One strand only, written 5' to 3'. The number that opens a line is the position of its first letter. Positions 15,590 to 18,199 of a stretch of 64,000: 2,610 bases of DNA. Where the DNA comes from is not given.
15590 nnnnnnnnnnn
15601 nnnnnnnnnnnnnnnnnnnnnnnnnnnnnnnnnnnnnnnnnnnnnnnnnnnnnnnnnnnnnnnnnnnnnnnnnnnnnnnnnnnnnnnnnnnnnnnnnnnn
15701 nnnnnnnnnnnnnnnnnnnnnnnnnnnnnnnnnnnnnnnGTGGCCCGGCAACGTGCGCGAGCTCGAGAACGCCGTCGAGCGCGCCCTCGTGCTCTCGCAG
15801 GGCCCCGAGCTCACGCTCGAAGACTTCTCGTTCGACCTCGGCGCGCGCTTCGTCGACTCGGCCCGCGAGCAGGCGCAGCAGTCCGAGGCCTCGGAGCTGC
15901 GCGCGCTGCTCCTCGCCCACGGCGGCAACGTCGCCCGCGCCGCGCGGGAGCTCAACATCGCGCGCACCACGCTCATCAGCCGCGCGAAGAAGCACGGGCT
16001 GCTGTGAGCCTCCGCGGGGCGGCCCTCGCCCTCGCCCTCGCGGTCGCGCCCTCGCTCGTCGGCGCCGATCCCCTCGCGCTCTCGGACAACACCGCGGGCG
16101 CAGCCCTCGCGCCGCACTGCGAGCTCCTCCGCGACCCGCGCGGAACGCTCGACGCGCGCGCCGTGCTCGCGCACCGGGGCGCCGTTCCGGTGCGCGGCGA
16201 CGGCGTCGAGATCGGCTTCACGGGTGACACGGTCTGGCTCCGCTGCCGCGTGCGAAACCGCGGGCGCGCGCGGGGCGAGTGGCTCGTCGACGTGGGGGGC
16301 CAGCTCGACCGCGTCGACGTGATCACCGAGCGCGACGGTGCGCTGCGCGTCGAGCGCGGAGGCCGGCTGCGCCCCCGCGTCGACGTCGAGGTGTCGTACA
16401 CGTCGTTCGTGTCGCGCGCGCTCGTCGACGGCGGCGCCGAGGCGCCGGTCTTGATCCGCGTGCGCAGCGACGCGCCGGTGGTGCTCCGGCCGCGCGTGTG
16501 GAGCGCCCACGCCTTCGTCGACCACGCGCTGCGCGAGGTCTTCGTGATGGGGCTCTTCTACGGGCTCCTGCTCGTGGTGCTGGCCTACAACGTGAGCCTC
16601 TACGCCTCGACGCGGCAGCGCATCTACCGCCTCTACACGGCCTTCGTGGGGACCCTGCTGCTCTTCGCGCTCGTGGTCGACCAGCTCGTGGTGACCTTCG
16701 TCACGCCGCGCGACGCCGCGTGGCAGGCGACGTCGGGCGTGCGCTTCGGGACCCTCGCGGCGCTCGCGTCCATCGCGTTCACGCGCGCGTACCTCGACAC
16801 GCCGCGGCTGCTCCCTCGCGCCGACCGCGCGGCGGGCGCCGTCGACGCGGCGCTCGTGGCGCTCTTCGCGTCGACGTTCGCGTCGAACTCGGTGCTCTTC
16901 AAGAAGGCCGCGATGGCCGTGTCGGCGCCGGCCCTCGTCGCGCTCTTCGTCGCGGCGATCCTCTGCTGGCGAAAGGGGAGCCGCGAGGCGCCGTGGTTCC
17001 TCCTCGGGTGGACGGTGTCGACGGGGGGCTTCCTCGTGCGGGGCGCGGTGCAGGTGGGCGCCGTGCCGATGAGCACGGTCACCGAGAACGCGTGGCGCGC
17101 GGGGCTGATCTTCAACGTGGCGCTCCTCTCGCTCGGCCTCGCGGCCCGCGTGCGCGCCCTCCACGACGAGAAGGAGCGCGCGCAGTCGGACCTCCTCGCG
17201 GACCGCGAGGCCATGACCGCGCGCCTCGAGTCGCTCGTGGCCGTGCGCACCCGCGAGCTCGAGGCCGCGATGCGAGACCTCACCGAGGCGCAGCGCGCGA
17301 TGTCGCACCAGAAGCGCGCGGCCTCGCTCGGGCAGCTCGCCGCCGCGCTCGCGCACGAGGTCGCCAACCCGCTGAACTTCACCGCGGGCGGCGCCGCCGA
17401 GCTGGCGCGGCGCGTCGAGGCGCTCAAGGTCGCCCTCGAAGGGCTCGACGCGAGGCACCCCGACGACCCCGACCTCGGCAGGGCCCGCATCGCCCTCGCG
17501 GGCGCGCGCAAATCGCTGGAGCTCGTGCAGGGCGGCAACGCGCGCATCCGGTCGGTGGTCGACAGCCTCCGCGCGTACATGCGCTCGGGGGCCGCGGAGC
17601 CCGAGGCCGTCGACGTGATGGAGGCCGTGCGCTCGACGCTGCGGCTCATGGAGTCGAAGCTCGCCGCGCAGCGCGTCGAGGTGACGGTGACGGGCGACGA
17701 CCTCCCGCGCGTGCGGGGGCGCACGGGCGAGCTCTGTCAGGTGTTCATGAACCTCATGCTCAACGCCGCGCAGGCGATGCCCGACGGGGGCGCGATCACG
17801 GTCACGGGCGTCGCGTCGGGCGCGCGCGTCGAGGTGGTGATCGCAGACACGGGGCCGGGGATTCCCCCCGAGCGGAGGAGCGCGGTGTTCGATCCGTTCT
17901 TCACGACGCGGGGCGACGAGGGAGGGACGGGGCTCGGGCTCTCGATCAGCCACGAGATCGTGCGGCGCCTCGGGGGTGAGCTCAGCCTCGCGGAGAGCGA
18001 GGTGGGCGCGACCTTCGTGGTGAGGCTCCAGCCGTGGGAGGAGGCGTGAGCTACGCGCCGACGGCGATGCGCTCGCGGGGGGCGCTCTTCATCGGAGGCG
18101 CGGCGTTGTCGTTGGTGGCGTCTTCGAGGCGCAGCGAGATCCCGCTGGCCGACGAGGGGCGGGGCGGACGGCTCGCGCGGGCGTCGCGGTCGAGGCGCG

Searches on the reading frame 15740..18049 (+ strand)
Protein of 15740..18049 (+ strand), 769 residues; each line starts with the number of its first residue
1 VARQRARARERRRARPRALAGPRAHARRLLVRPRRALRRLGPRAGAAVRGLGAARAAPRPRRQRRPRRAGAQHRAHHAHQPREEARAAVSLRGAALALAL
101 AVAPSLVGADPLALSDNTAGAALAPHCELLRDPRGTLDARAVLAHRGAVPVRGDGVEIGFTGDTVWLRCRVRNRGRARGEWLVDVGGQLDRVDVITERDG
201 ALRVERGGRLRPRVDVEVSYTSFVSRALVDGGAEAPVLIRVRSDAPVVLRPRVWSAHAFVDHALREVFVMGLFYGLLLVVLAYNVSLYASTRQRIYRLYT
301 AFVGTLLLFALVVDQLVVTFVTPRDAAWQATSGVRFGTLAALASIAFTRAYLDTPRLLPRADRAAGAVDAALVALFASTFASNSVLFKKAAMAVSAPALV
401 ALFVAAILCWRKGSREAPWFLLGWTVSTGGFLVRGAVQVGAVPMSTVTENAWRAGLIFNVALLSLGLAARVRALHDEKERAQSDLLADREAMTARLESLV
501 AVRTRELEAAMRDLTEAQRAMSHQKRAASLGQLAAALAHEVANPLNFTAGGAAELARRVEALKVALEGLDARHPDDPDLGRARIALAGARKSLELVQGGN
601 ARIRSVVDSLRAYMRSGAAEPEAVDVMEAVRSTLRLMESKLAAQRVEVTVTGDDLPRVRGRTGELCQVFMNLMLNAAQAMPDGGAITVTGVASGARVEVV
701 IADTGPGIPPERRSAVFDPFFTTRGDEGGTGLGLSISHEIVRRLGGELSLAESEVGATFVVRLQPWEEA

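Call 12: search_protein_families(library=pfam, proteins=[window:15740-18049:+], max_evalue=0.01)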
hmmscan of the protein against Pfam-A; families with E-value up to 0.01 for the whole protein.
window:15740-18049:+ (769 aa): 4 families
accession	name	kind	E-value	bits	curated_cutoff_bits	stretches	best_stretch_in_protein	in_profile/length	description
PF07695.17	7TMR-DISM_7TM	-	5.5e-33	115.1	29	1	268-470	3-205/205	7TM diverse intracellular signalling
PF02518.31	HATPase_c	-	1.3e-23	84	26.4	1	664-764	5-108/111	Histidine kinase-, DNA gyrase B-, and HSP90-like ATPase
PF07696.17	7TMR-DISMED2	-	9.4e-14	52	22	1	125-255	2-136/136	7TMR-DISM extracellular 2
PF10090.15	HPTransfase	-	6.3e-05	23.2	22.9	1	666-711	33-78/123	Histidine phosphotransferase C-terminal domain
